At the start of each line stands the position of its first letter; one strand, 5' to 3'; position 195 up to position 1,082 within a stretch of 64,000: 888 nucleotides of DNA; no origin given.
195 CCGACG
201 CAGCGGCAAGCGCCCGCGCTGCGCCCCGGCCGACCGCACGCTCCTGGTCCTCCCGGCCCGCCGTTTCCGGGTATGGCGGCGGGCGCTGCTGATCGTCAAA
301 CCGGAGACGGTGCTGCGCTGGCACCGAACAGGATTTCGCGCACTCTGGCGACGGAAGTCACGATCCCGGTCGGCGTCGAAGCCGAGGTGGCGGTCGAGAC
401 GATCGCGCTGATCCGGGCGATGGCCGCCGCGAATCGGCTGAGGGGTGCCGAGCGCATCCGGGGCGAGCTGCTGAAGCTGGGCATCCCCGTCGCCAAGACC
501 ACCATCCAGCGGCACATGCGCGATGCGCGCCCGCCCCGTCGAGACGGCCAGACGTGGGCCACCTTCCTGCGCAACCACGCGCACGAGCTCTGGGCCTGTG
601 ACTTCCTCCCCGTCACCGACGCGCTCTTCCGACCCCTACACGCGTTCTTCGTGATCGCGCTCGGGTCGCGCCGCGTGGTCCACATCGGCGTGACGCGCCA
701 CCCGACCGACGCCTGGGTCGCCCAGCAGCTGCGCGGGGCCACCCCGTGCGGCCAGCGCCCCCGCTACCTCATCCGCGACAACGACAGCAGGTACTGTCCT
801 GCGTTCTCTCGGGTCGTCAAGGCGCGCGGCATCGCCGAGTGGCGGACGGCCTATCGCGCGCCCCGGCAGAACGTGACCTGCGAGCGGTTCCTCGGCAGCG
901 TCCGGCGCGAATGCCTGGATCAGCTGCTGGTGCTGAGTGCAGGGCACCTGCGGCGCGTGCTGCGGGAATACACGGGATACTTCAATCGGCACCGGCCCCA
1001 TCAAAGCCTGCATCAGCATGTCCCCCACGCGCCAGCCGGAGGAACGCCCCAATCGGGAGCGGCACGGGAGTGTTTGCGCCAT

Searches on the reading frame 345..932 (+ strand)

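Call 67: search_protein_families(library=pfam, proteins=[window:345-932:+], max_evalue=0.01)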
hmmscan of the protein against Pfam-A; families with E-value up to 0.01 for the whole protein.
seq(196 aa): 3 families
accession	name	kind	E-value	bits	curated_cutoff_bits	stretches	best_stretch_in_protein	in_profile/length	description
PF00665.32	rve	-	0.00041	21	32.6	1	77-164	2-93/102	Integrase core domain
PF13683.12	rve_3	-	0.00089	19.4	26.5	1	167-193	7-33/67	Integrase core domain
PF13276.12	HTH_21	-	0.0053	17.4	28.1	1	20-60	7-49/60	HTH-like domain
